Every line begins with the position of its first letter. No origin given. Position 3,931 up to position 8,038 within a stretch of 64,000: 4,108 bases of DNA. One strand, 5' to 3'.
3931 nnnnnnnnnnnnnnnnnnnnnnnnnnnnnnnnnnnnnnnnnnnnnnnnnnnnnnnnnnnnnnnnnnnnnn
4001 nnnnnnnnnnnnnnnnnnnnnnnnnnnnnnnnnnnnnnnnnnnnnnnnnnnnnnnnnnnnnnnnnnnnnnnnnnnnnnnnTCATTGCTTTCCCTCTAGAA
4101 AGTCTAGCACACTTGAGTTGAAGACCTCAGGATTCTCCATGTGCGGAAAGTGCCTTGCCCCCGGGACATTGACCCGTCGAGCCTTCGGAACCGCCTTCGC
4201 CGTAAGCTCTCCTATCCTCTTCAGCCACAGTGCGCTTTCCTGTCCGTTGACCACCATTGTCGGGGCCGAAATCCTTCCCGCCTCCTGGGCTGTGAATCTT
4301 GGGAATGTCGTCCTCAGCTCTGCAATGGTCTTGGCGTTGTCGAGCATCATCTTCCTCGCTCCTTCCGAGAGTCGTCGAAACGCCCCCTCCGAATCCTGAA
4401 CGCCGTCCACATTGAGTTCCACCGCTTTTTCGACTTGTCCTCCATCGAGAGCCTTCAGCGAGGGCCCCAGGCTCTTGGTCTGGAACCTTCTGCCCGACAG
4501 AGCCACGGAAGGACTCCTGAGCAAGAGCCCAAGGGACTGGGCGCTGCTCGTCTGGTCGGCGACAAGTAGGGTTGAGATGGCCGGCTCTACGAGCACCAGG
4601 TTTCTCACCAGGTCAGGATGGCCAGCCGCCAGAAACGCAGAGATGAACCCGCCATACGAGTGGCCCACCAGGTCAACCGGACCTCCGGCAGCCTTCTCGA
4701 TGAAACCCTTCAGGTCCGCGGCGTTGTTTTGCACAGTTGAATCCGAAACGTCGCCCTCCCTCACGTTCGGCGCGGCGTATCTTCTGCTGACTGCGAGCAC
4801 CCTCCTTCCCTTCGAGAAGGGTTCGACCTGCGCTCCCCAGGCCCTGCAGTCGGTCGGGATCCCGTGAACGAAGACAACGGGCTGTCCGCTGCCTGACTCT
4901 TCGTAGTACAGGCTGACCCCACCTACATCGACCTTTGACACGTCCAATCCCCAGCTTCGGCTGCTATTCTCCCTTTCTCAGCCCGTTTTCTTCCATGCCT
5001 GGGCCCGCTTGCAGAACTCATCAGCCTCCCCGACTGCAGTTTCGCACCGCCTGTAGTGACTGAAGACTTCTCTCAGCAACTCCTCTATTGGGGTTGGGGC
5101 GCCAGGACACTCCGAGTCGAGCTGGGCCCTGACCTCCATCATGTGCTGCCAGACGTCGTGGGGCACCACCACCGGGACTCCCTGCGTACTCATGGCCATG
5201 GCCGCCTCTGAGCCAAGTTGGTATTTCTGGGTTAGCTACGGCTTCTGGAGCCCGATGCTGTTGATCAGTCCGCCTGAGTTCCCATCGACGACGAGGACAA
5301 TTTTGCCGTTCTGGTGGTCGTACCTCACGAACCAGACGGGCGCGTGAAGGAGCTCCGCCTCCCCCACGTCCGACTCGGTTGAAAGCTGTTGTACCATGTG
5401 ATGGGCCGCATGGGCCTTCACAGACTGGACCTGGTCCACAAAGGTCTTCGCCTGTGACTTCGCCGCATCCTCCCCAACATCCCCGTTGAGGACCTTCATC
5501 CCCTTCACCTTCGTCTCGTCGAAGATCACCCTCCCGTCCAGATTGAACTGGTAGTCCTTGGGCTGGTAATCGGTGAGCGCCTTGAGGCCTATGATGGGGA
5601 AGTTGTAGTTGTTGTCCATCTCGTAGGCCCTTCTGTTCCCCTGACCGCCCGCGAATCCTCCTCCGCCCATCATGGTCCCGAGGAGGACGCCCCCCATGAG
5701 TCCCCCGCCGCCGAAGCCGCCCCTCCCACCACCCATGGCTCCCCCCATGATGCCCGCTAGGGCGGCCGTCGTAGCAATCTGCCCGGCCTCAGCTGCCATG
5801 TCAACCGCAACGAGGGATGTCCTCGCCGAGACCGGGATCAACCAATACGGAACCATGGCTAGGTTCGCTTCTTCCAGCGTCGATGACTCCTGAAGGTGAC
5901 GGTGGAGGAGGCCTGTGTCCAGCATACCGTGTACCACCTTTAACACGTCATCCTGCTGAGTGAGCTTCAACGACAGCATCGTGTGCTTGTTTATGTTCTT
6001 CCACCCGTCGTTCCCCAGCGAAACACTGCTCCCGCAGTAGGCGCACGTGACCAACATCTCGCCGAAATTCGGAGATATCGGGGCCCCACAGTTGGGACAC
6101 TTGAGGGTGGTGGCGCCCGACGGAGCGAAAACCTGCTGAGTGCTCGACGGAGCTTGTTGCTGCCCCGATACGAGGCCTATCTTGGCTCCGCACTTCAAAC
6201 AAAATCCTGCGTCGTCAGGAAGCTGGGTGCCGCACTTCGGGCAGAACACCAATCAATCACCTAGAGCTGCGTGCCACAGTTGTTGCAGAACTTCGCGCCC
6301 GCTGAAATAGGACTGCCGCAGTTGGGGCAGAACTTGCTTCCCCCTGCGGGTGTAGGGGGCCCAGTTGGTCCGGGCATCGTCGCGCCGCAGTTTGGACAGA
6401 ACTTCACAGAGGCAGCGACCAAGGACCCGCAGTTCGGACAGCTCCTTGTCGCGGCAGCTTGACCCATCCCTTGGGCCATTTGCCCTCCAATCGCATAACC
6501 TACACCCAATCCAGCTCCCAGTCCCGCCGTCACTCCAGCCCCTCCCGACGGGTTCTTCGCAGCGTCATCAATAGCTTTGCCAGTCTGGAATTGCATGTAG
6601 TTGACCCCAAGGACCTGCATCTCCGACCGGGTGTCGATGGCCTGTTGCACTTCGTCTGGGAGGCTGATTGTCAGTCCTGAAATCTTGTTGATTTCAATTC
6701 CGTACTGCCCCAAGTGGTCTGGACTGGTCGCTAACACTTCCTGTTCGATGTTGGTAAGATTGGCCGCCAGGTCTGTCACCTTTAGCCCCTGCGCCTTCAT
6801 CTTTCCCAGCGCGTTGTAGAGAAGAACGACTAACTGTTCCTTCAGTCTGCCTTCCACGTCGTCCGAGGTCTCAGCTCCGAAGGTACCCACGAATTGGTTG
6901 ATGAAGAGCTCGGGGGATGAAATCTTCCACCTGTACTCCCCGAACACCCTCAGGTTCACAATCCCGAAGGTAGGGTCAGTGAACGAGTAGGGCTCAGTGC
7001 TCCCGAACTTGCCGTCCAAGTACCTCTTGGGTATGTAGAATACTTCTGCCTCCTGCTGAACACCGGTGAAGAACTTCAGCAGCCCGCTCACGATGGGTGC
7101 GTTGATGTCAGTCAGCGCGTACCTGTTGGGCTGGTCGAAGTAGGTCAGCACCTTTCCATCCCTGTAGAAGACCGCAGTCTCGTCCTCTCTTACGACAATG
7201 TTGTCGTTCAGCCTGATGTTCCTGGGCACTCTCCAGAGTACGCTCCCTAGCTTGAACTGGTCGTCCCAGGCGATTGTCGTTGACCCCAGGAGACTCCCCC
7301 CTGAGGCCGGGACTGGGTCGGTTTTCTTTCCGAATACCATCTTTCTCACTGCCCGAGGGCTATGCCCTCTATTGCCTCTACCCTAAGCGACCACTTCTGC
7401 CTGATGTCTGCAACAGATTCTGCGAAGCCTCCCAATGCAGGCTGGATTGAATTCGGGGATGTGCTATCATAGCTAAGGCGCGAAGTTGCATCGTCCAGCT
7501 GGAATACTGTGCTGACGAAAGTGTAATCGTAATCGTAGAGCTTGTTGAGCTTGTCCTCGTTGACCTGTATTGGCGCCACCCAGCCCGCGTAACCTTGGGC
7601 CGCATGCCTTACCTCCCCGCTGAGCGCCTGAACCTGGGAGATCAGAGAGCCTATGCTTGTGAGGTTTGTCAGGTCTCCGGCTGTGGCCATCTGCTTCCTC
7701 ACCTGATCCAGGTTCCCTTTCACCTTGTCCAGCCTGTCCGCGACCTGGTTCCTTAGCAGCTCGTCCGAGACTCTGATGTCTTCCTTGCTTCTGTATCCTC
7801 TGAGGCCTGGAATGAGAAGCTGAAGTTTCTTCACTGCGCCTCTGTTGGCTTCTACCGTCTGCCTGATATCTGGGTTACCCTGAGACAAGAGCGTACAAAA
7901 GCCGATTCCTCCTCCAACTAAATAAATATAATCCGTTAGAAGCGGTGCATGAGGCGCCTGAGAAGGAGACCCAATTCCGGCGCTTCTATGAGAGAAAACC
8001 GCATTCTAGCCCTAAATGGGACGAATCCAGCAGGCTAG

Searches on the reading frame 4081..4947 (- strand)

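Call 10: search_protein_families(library=pfam, proteins=[window:4081-4947:-], max_evalue=0.1)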
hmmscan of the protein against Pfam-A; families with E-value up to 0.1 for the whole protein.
window:4081-4947:- (288 aa): 6 families
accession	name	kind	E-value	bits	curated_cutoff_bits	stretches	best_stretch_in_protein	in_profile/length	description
PF00561.26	Abhydrolase_1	-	9.4e-22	78.3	25.8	1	23-273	2-245/245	alpha/beta hydrolase fold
PF12697.13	Abhydrolase_6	-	4.6e-20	73.6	26.3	1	24-277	1-215/217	Alpha/beta hydrolase family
PF12146.15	Hydrolase_4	-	1.9e-07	31.1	27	1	74-271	57-237/239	Serine aminopeptidase, S33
PF07819.20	PGAP1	-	0.001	19.3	24.3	1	91-120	93-125/233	PGAP1-like alpha/beta domain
PF06259.18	Abhydrolase_8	-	0.002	18.3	20.5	1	57-120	71-140/178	Alpha/beta hydrolase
PF10230.15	LIDHydrolase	-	0.038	14.2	27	1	75-136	68-132/262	Lipid-droplet associated hydrolase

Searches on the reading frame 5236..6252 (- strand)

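Call 10: search_protein_families(library=pfam, proteins=[window:5236-6252:-], max_evalue=0.1)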
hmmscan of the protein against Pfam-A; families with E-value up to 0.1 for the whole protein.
window:5236-6252:- (338 aa): 15 families
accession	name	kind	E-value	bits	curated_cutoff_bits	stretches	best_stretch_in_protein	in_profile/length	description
PF13240.11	Zn_Ribbon_1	-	2.5e-12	46.6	25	2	3-24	1-22/23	zinc-ribbon domain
PF12773.13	DZR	-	5.6e-10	39.7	27.3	1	4-74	1-45/45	Double zinc ribbon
PF13248.11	Zn_ribbon_3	-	4.6e-08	32.7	27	2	1-25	2-26/26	zinc-ribbon domain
PF24463.1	DUF7577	-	5.6e-05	23.1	28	0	2-23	3-24/27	Domain of unknown function (DUF7577)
PF24460.1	DUF7575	-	6.5e-05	22.6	28.5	1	4-24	6-26/28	Domain of unknown function (DUF7575)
PF18439.7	zf_UBZ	-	0.0023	18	25.6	0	2-14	3-15/32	Ubiquitin-Binding Zinc Finger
PF17032.10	Zn_ribbon_15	-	0.0041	18.3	28.9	0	3-22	54-73/73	zinc-ribbon family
PF21344.3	Zn_ribbon_LysW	-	0.005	16.9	27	0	51-75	2-29/46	Alpha-aminoadipate carrier protein LysW-like, globular domain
PF09297.16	Zn_ribbon_NUD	-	0.0085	16.2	24.8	0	52-62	6-16/32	NADH pyrophosphatase zinc ribbon domain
PF08271.17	Zn_Ribbon_TF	-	0.012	15.6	29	0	51-75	2-27/43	TFIIB zinc-binding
PF01485.27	IBR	-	0.013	16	24.3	1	46-76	15-50/65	IBR domain, a half RING-finger domain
PF10005.14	Zn_ribbon_DZR_6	-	0.051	14.7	23.4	0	4-33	4-33/93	zinc-ribbon domain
PF22191.2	IBR_1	-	0.053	13.8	27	1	48-74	2-28/47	IBR domain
PF18414.7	zf_C2H2_10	-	0.062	13.3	25.6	1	4-13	5-14/26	C2H2 type zinc-finger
PF07191.17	Zn_ribbon_6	-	0.089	13.2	25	0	51-78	2-27/67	Double zinc ribbon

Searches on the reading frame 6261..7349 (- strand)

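Call 10: search_protein_families(library=pfam, proteins=[window:6261-7349:-], max_evalue=0.1)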
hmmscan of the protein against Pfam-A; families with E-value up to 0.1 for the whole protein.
window:6261-7349:- (362 aa): 16 families
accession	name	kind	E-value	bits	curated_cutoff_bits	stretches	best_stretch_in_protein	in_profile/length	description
PF13421.11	Band_7_1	-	1.6e-34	119.8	24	1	41-245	7-210/211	SPFH domain-Band 7 family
PF13240.11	Zn_Ribbon_1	-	3.3e-16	58.9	25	2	340-362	1-23/23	zinc-ribbon domain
PF13248.11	Zn_ribbon_3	-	1.4e-15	56.5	27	2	301-323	2-24/26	zinc-ribbon domain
PF12773.13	DZR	-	3.5e-12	46.7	27.3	1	304-359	1-45/45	Double zinc ribbon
PF24463.1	DUF7577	-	2.1e-10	40.4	28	2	301-325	2-26/27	Domain of unknown function (DUF7577)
PF24460.1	DUF7575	-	2.9e-09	36.6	28.5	2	300-323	2-25/28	Domain of unknown function (DUF7575)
PF17032.10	Zn_ribbon_15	-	4.1e-09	37.6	28.9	2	300-322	51-73/73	zinc-ribbon family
PF10571.15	UPF0547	-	3.3e-07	30.7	29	2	302-322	1-21/26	Uncharacterised protein family UPF0547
PF01145.31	Band_7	-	2.6e-06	28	23.6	1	52-245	2-162/176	SPFH domain / Band 7 family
PF18912.6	DZR_2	-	9.7e-05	22.6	27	1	302-358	8-55/56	Double zinc ribbon domain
PF14803.11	Zn_ribbon_Nudix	-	0.00049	20.4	25.6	0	339-349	1-11/34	Nudix N-terminal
PF07282.18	Cas12f1-like_TNB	-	0.0078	16.8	26.3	0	301-325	28-50/60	Cas12f1-like, TNB domain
PF09297.16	Zn_ribbon_NUD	-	0.011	15.9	24.8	0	339-347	4-12/32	NADH pyrophosphatase zinc ribbon domain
PF07191.17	Zn_ribbon_6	-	0.012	16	25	0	297-325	12-39/67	Double zinc ribbon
PF22747.2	Zn_ribbon_DUF2089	-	0.036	14.6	27.6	0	341-361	1-21/32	DUF2089 zinc ribbon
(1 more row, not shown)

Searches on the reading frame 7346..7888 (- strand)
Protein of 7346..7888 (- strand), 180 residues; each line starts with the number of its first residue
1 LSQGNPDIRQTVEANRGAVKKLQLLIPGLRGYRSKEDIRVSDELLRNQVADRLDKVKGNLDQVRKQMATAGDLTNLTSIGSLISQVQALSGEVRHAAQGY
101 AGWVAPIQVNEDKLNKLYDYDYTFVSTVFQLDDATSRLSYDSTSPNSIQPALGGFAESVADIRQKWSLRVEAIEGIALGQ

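Call 10: search_protein_families(library=pfam, proteins=[window:7346-7888:-], max_evalue=0.1)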
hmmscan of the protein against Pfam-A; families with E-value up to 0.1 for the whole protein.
window:7346-7888:- (180 aa): 2 families
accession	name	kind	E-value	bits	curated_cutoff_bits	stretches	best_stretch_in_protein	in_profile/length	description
PF10372.14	CdaS_N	-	0.017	15.6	27.2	1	41-89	6-56/69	Diadenylate cyclase CdaS, N-terminal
PF16591.11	HBM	-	0.071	13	29.8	0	19-98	17-95/254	Helical bimodular sensor domain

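Call 13: search_protein_families(library=ncbifam, proteins=[window:7346-7888:-], max_evalue=0.01)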
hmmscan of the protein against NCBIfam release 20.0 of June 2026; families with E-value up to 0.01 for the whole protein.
window:7346-7888:- (180 aa): 3 families
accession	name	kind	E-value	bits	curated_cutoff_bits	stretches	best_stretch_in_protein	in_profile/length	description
NF047596.1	LIMLP_15305_fam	equivalog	2.4e-09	37.3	210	1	36-165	35-165/175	LIMLP_15305 family protein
NF003409.0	PRK04778.1-3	equivalog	0.00051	18.9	562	1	18-128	432-539/570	septation ring formation regulator EzrA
TIGR04527.1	mycoplas_twoTM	subfamily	0.0013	18.5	125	1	39-120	102-185/248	MG_279/MG_280 family protein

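Call 15: find_encoding_contigs(protein=window:7346-7888:-, flank=10000, max_places=10)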
Protein window:7346-7888:- (180 aa): no gene with exactly this product is on record in the collection.

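Call 19: find_related_loci(query=window:7346-7888:-, collection=genome_contigs, flank=10000)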
Query window:7346-7888:- (180 aa) in genome_contigs; peptide patterns used: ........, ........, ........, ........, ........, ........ (x = any residue, [..] = any of these).
137 stretches matched a pattern; 24 encode a relative of the query (tblastn E <= 1e-3); 24 distinct loci.
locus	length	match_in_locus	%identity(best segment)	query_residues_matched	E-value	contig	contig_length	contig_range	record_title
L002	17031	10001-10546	91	1-180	9e-109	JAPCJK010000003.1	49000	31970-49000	MAG: Thaumarchaeota archaeon isolate SubAcS15-57 SubAcS15-57_3, whole genome shotgun sequence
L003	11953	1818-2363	88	1-180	1e-105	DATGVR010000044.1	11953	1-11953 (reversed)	MAG TPA_asm: Nitrososphaerales archaeon isolate SMAG_U10561 k141_1979615, whole genome shotgun sequence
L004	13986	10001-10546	81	1-180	2e-97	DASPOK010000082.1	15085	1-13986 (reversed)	MAG TPA_asm: Nitrososphaerales archaeon isolate SMAG_U12145 k141_2022489, whole genome shotgun sequence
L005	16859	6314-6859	79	1-180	8e-96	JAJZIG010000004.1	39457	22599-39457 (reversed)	MAG: archaeon isolate LSA3.bin14 NODE_1401_length_39457_cov_1.540936, whole genome shotgun sequence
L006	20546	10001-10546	78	1-180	3e-95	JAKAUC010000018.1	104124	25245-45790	MAG: archaeon isolate YP3.bin16 NODE_215_length_104124_cov_16.5451, whole genome shotgun sequence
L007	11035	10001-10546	79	1-180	4e-95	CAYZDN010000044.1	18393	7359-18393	MAG TPA_asm: uncultured Nitrosopumilales archaeon isolate SRP271791_co1_138 genome assembly, contig: k141_143965, whole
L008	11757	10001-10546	77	1-180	4e-94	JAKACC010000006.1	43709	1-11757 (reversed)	MAG: archaeon isolate WH2.bin77 NODE_1276_length_43709_cov_2.645175, whole genome shotgun sequence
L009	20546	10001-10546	78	1-180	9e-94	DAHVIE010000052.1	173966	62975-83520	MAG TPA_asm: Thaumarchaeota archaeon isolate clean25 k141_728206, whole genome shotgun sequence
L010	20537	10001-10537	80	1-177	8e-94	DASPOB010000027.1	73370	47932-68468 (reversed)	MAG TPA_asm: Nitrososphaerales archaeon isolate SMAG_U12136 k141_760272, whole genome shotgun sequence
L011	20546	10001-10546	77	1-180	4e-93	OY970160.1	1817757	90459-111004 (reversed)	MAG: uncultured Nitrososphaerales archaeon isolate MFD09222.bin.1.114 genome assembly, chromosome: 1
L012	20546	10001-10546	77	1-180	1e-92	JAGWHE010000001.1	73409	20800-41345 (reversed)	MAG: Thaumarchaeota archaeon isolate REEA69 REEA69-150_468, whole genome shotgun sequence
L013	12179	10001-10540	77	1-178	3e-92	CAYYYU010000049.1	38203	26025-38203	MAG TPA_asm: uncultured Nitrosopumilales archaeon isolate SRP271791_co1_140 genome assembly, contig: k141_36255, whole g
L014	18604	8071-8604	75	1-178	7e-92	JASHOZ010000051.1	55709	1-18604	MAG: Nitrososphaerales archaeon isolate JOPF036 JOPF_NEAR_contig_1114049, whole genome shotgun sequence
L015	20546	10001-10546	76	1-180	1e-91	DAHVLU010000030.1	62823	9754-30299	MAG TPA_asm: Thaumarchaeota archaeon isolate clean534 k141_559121, whole genome shotgun sequence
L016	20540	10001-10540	76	1-178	2e-91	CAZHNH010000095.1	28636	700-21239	MAG TPA_asm: uncultured Nitrosopumilales archaeon isolate SRP140028_co1_624 genome assembly, contig: k141_1074933, whole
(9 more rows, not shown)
